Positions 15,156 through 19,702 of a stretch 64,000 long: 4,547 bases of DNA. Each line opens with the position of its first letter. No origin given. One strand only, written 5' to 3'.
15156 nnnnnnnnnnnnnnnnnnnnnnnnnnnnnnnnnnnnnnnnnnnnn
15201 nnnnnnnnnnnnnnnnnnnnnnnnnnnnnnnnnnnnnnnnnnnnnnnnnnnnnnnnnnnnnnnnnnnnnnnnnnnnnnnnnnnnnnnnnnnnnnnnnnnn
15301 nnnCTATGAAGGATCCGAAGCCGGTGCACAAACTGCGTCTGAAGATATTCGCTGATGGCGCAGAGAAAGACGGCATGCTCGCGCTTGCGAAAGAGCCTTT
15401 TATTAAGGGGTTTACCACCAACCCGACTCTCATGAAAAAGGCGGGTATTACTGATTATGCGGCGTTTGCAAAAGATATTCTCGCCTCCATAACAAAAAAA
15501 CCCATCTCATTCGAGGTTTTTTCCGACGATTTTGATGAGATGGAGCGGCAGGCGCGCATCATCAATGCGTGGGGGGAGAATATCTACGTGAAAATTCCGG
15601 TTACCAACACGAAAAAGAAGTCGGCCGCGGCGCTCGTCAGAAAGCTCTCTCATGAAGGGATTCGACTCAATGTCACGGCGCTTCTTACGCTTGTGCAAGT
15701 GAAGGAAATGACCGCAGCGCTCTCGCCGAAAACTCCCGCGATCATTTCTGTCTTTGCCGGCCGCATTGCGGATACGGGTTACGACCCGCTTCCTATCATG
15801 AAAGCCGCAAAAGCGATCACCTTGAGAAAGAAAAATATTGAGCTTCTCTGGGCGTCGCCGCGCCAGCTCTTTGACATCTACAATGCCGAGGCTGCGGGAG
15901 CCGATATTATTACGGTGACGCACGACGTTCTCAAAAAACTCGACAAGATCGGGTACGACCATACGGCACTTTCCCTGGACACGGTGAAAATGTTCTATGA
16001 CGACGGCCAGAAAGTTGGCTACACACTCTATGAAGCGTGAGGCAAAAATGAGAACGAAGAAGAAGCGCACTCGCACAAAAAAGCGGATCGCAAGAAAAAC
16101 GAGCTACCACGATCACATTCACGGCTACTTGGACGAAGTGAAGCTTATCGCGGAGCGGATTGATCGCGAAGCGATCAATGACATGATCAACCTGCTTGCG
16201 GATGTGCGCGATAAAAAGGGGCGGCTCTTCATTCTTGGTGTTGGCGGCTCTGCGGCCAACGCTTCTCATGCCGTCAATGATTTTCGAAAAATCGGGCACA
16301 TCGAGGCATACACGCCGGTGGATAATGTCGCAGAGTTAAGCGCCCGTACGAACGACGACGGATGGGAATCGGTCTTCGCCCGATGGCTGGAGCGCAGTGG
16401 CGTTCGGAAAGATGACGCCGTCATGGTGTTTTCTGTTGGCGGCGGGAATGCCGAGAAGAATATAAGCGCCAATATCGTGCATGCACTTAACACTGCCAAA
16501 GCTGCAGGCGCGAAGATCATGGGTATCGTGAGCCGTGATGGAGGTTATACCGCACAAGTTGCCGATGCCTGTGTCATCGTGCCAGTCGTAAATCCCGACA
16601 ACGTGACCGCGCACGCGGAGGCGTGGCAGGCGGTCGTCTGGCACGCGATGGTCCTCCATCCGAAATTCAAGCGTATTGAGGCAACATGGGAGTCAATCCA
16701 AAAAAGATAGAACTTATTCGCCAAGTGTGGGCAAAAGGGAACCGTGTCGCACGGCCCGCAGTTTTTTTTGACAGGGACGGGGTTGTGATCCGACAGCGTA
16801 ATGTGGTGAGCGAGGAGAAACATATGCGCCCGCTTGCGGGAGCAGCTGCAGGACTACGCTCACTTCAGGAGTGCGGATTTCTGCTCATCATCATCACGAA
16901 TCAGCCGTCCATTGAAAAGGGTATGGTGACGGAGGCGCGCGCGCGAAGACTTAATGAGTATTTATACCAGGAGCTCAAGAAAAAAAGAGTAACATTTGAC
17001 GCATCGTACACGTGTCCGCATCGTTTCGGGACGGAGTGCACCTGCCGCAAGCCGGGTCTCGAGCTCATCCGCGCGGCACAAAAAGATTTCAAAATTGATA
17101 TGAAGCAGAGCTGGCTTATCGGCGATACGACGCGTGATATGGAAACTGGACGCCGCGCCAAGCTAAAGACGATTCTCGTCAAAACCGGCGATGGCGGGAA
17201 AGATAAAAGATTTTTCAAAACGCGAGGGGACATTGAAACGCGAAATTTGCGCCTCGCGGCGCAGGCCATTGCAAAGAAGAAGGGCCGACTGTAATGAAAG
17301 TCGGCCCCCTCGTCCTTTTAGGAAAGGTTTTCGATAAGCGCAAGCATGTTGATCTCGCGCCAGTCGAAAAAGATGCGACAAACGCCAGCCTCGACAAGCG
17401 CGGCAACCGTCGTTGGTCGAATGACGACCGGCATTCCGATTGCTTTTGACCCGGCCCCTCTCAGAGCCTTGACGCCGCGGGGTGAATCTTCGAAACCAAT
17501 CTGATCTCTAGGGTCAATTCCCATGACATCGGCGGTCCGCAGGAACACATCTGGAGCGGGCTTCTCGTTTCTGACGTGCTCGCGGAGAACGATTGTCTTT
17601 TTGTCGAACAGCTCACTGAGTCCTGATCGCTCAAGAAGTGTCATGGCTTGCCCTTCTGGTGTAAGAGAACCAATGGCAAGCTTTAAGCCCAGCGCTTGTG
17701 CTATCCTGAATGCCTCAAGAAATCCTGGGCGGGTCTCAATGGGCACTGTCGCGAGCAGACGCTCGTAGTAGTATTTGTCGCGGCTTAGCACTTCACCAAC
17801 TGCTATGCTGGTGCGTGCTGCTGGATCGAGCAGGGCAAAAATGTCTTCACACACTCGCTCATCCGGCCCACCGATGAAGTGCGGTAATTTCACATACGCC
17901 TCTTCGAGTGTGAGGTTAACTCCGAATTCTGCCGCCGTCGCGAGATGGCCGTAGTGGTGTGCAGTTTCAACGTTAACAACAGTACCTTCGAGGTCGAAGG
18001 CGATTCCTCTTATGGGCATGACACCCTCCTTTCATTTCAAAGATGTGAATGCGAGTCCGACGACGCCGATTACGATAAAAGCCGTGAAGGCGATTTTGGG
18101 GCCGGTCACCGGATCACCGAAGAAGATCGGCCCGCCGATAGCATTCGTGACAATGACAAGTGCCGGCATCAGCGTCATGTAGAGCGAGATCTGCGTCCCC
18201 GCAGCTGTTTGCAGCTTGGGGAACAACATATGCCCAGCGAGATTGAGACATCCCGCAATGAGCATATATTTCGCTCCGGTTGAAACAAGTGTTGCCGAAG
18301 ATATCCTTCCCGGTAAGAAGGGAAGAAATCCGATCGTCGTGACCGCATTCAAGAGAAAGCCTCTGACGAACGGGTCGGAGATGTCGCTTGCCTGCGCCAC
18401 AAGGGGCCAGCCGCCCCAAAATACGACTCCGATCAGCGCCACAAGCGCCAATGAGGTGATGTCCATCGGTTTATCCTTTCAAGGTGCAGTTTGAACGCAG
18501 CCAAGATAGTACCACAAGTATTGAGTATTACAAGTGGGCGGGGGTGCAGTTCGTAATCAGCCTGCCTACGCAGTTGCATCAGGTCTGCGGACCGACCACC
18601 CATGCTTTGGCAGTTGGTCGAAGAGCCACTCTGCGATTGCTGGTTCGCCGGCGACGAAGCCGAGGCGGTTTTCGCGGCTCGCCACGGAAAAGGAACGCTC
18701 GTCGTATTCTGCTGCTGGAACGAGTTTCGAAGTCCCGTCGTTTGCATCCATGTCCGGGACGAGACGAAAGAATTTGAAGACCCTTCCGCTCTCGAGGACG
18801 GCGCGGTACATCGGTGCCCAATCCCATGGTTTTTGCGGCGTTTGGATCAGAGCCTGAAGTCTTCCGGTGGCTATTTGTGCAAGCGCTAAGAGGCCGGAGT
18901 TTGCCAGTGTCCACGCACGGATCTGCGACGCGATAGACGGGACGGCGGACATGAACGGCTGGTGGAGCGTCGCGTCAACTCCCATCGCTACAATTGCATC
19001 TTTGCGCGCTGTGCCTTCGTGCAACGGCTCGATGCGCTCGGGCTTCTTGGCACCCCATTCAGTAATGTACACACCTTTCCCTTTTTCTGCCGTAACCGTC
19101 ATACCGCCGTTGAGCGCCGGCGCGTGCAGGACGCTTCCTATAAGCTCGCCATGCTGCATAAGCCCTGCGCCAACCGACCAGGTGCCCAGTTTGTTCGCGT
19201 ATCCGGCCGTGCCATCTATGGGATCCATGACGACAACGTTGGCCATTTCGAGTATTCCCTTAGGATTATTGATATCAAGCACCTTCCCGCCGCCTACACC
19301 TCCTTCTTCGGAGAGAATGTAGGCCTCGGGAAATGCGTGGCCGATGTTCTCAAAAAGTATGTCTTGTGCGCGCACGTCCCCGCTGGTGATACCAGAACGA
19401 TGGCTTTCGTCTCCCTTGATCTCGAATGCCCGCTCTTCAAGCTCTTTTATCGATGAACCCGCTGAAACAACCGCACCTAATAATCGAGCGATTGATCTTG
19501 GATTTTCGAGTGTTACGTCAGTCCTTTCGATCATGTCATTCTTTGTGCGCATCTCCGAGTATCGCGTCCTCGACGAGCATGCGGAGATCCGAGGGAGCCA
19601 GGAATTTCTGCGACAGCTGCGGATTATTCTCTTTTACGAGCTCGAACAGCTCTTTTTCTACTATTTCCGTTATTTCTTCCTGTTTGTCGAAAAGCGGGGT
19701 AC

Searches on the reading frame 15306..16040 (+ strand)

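Call 25: search_protein_families(library=pfam, proteins=[window:15306-16040:+], max_evalue=0.001)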
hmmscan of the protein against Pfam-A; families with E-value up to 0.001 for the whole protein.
window:15306-16040:+ (244 aa): 1 family
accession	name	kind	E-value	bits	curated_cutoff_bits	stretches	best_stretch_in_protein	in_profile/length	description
PF00923.25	TAL_FSA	-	3.8e-39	135.2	27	1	14-225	1-243/285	Transaldolase/Fructose-6-phosphate aldolase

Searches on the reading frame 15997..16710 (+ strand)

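Call 25: search_protein_families(library=pfam, proteins=[window:15997-16710:+], max_evalue=0.001)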
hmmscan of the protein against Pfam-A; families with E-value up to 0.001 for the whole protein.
window:15997-16710:+ (237 aa): 2 families
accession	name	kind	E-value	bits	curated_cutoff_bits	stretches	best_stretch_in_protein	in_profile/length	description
PF13580.11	SIS_2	-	5.3e-11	43.2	27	1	44-179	2-138/138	SIS domain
PF01380.27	SIS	-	6.6e-05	23.2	25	0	136-201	51-110/131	SIS domain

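Call 75: search_protein_families(library=ncbifam, proteins=[window:15997-16710:+], max_evalue=0.00001)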
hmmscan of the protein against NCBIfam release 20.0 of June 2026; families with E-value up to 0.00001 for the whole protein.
window:15997-16710:+ (237 aa): 4 families
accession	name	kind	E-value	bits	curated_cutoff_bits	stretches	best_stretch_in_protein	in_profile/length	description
TIGR00441.1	gmhA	equivalog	3.1e-17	63.1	209.45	1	65-203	2-138/154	D-sedoheptulose 7-phosphate isomerase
NF001628.0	PRK00414.1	equivalog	8.2e-15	54.9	265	1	50-198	20-165/192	D-sedoheptulose 7-phosphate isomerase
NF010546.0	PRK13936.1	equivalog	4.8e-11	42.8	276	1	35-218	9-184/197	phosphoheptose isomerase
NF010547.0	PRK13938.1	equivalog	2.4e-10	40.4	320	1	50-202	21-171/196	D-sedoheptulose 7-phosphate isomerase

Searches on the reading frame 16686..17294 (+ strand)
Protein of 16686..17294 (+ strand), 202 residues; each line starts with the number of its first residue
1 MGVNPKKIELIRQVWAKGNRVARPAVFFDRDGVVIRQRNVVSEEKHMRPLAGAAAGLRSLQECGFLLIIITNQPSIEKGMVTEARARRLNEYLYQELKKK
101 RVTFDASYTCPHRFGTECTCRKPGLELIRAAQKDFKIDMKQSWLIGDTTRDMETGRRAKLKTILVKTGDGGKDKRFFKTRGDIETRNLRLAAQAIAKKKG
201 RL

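Call 25: search_protein_families(library=pfam, proteins=[window:16686-17294:+], max_evalue=0.001)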
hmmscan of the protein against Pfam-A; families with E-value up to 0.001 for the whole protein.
window:16686-17294:+ (202 aa): 5 families
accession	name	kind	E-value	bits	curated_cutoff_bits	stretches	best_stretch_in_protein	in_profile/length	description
PF13242.12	Hydrolase_like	-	4.6e-12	46.1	22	1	120-174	2-57/75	HAD-hyrolase-like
PF13419.12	HAD_2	-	2e-10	41.5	23.8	1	42-165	73-178/178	Haloacid dehalogenase-like hydrolase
PF00702.32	Hydrolase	-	0.0001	23.2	26.4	0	49-158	99-190/191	haloacid dehalogenase-like hydrolase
PF08645.17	PNK3P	-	0.00012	22.3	22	1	27-151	4-129/161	Polynucleotide kinase 3 phosphatase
PF13344.12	Hydrolase_6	-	0.00016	22.1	27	1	26-80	1-46/101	Haloacid dehalogenase-like hydrolase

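Call 75: search_protein_families(library=ncbifam, proteins=[window:16686-17294:+], max_evalue=0.00001)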
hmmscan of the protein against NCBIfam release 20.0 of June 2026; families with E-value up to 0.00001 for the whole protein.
window:16686-17294:+ (202 aa): 9 families
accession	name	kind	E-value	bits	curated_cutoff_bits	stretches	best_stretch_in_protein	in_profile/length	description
NF006506.0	PRK08942.1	equivalog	2.4e-37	128.2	178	1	23-197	3-179/182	D-glycero-beta-D-manno-heptose 1,7-bisphosphate 7-phosphatase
TIGR01656.1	Histidinol-ppas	subfamily_domain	8.8e-31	106.8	84.15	1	24-164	1-145/149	histidinol-phosphate phosphatase domain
TIGR00213.1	GmhB_yaeD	subfamily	2.1e-30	105.7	149.6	1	24-168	2-153/176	D-glycero-beta-D-manno-heptose 1,7-bisphosphate 7-phosphatase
TIGR01662.1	HAD-SF-IIIA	subfamily_domain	2e-29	102.5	44.6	1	25-167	2-140/141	HAD-IIIA family hydrolase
NF050049.1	HBPPhtaseGmhB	domain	1.8e-27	96.2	250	1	24-181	4-158/171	D-glycero-alpha-D-manno-heptose-1,7-bisphosphate 7-phosphatase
NF005264.0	PRK06769.1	equivalog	2.5e-24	86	217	1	24-179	5-150/175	HAD-IIIA family hydrolase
NF003937.0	PRK05446.1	equivalog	2.3e-19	69.7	443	1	23-166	3-149/355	bifunctional histidinol-phosphatase/imidazoleglycerol-phosphate dehydratase HisB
TIGR01261.1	hisB_Nterm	equivalog_domain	2.4e-18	66.1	140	1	24-166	2-147/161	histidinol-phosphatase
TIGR01460.1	HAD-SF-IIA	subfamily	1.7e-07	31.3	100.15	0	122-168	197-246/246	HAD-IIA family hydrolase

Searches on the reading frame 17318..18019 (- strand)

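Call 25: search_protein_families(library=pfam, proteins=[window:17318-18019:-], max_evalue=0.001)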
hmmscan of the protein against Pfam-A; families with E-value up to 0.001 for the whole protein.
window:17318-18019:- (233 aa): 2 families
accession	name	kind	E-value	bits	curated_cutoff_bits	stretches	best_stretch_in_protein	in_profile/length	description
PF00702.32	Hydrolase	-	3.9e-17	63.7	26.4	1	3-190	1-191/191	haloacid dehalogenase-like hydrolase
PF13419.12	HAD_2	-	3.8e-15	56.9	23.8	1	6-195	1-177/178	Haloacid dehalogenase-like hydrolase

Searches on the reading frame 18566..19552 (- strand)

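Call 74: search_protein_families(library=pfam, proteins=[window:18566-19552:-], max_evalue=0.0001)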
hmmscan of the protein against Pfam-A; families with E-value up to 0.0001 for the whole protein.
window:18566-19552:- (328 aa): 1 family
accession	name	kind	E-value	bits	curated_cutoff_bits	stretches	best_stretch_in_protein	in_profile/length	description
PF00459.30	Inositol_P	-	4.2e-22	79.3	27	1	26-256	11-232/271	Inositol monophosphatase family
